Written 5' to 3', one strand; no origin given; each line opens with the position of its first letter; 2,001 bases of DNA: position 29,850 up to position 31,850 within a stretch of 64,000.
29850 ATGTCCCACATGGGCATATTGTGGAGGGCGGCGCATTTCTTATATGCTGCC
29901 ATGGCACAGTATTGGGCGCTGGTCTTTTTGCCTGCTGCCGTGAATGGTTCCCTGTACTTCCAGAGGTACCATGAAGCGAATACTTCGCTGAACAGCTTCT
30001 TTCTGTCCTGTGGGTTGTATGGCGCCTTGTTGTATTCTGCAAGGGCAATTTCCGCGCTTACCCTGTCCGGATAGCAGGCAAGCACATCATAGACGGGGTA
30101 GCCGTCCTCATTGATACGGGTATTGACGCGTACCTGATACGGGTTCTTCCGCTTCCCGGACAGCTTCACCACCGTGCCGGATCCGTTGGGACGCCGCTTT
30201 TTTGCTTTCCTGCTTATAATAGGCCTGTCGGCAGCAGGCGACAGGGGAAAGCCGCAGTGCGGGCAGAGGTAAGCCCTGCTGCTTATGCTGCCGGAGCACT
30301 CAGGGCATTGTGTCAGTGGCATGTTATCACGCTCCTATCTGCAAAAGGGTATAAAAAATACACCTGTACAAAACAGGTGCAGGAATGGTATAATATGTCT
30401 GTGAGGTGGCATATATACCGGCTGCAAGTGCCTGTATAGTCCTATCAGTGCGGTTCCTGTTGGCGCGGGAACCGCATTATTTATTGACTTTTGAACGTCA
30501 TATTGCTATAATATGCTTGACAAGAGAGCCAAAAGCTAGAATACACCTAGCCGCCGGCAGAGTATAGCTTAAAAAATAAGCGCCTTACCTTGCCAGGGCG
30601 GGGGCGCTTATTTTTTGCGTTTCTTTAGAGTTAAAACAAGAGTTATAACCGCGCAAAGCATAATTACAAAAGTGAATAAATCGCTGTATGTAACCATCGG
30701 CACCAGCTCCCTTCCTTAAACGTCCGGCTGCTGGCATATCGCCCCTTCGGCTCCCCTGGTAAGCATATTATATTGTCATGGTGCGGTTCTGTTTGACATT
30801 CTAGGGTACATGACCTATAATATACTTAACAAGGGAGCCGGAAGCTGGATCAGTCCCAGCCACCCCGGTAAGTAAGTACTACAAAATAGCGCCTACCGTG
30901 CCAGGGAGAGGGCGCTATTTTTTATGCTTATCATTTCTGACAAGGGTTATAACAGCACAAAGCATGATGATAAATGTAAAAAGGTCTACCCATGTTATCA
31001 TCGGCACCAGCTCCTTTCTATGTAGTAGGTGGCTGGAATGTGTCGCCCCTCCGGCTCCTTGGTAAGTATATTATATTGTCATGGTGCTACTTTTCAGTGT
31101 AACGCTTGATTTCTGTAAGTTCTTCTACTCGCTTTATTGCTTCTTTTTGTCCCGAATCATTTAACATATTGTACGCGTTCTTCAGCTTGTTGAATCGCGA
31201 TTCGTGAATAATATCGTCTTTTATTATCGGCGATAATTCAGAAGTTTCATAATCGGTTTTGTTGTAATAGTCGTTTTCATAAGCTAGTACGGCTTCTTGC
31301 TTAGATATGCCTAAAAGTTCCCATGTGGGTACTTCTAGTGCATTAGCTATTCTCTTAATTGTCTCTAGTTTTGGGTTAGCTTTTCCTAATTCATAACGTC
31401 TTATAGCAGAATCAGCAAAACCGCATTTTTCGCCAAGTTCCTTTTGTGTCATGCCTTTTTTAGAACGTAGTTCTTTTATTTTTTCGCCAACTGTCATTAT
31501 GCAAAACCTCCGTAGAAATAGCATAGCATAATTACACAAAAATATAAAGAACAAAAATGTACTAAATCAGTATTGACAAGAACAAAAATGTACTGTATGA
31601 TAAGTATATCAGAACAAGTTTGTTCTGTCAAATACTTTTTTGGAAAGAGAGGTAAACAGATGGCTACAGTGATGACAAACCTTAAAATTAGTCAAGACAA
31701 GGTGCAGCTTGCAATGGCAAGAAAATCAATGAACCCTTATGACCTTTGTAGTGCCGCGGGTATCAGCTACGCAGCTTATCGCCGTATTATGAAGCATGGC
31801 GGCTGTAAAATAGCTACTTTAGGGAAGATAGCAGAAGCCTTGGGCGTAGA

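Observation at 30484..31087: Two tandem type I toxin-antitoxin-like modules hidden below the ORF-track size cutoff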

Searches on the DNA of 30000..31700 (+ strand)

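Call 4: search_rna_families(source=window, start=30000, end=31700, threshold=evalue, max_evalue=10, show_alignments=3)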
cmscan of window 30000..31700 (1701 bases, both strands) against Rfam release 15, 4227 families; matches with E-value up to 10: 10.
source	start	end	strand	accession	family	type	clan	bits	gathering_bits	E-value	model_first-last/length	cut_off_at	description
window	30540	30616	+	RF02495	ohsC_RNA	Gene; antitoxin;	-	24.2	50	0.72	1-77/77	no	Oppression of Hydrophobic ORF by sRNA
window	30563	30619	+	RF02054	STnc420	Gene; sRNA;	-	20.7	70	0.62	1-58/58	no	Salmonella enterica sRNA STnc420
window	31561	31643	+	RF00928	mir-590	Gene; miRNA;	-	19.1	65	1.9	1-86/86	no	mir-590 microRNA precursor family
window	30478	30571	-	RF01054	preQ1-II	Cis-reg; riboswitch;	-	19.1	47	5.1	1-99/99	no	PreQ1-II (pre queuosine) riboswitch aptamer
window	30602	30744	-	RF01412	BsrG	Gene; sRNA;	-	16.7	55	0.31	22-157/259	no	BsrG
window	30129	30186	+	RF01668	P10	Gene; sRNA;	-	16.7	37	0.73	1-72/72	no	Pseudomonas sRNA P10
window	30750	30838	-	RF03719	mir-3914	Gene; miRNA;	-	15.8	97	9.6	1-95/95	no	mir-3914 microRNA precursor family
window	30509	30616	+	RF00506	Thr_leader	Cis-reg; leader;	-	15.5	55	9.6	1-118/118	no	Threonine operon leader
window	30904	30969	+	RF02126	GHRLOS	Gene; lncRNA;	-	15.2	48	0.82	1-70/70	no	Ghrelin opposite strand RNA conserved region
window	30314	30424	+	RF01477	rli43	Gene; sRNA;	-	11.4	100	9.9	61-192/255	no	Listeria sRNA rli43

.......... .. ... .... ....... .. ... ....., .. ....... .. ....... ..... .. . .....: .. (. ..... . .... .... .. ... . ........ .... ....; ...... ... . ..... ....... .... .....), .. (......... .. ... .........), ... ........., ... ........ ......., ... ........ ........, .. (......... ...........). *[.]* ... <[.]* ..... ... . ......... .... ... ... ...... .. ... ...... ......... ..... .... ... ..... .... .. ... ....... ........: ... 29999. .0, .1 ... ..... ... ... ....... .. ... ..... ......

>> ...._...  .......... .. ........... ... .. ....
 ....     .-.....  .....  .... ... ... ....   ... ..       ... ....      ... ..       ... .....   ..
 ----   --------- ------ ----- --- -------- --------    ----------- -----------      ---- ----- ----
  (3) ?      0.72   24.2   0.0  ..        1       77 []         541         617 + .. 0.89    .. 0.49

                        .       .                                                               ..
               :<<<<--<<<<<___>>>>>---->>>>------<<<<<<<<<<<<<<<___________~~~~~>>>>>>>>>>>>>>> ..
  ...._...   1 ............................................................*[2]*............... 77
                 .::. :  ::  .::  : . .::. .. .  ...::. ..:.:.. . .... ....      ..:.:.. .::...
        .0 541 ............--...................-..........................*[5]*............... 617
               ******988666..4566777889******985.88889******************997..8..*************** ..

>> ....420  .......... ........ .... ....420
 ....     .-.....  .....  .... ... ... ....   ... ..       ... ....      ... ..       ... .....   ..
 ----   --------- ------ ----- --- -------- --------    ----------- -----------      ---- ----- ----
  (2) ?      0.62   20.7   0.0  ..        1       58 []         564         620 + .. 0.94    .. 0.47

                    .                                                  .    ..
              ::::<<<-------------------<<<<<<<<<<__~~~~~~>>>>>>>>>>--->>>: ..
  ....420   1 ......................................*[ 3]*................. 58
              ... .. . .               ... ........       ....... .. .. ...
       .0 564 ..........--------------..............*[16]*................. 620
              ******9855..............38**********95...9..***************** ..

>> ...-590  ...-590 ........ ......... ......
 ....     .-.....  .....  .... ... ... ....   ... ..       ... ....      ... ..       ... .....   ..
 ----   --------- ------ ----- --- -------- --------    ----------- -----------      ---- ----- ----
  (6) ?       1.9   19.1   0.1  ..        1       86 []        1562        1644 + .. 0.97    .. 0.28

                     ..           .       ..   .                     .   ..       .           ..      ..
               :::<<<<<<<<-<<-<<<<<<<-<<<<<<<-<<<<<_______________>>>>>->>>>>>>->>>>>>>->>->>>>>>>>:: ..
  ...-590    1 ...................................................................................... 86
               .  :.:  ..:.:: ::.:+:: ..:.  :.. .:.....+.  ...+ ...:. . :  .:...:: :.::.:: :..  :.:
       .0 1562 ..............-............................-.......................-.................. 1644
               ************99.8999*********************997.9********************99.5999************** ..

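Call 11: search_dna_similar(query=window:30330-31100:+, collection=phages, mode=distant, max_evalue=0.001)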
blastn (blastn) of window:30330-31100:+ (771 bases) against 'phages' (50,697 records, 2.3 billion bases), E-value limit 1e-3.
No match.

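Call 12: search_dna_similar(query=window:30330-31100:+, collection=plasmids, mode=distant, max_evalue=0.001)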
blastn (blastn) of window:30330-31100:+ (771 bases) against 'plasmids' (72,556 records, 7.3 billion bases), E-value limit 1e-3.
No match.

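Call 74: build_rna_model(alignment_id=A2, structure=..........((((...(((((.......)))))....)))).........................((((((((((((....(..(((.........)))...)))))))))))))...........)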
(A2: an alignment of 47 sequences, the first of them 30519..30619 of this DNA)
Model R1 built from alignment A2 (47 sequences, 128 columns); structure: as given.
model positions 102; base pairs 25; branch points 1; effective number of sequences 3.26; information 0.59 bits per position. Calibrated on 0.2 Mb of random sequence (short: E-values are rough).
structure used (alignment columns):
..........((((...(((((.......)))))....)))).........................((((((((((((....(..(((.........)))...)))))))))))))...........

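Call 75: search_with_rna_model(model_id=R1, source=window, max_evalue=10, filters=off, show_alignments=3)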
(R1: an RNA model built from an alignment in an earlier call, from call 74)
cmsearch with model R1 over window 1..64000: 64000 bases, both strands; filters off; matches with E-value up to 10: 21.
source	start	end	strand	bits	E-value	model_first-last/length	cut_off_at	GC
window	30828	30926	+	80.3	4.3e-15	1-102/102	no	0.54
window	30519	30618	+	78.2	1.2e-14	1-102/102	no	0.5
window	30878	30996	-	16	0.2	1-102/102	no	0.4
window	30573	30626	-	15.1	0.31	45-98/102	no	0.48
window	41819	41918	-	15.1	0.31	1-102/102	no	0.43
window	46005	46101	+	14.9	0.35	1-102/102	no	0.28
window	26234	26329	+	11.7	1.6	1-102/102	no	0.33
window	26261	26330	-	11.6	1.7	1-102/102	no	0.36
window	1637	1741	+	10.7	2.6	1-102/102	no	0.36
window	4796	4879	+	10.4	3.1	1-102/102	no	0.43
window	1690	1760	-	10.4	3.2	1-102/102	no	0.41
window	12129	12203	-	9.3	5.3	1-102/102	no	0.4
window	20909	20989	+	9.2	5.6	1-102/102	no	0.43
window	13574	13654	-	8.9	6.5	1-102/102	no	0.36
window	16410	16505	+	8.8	6.8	1-102/102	no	0.44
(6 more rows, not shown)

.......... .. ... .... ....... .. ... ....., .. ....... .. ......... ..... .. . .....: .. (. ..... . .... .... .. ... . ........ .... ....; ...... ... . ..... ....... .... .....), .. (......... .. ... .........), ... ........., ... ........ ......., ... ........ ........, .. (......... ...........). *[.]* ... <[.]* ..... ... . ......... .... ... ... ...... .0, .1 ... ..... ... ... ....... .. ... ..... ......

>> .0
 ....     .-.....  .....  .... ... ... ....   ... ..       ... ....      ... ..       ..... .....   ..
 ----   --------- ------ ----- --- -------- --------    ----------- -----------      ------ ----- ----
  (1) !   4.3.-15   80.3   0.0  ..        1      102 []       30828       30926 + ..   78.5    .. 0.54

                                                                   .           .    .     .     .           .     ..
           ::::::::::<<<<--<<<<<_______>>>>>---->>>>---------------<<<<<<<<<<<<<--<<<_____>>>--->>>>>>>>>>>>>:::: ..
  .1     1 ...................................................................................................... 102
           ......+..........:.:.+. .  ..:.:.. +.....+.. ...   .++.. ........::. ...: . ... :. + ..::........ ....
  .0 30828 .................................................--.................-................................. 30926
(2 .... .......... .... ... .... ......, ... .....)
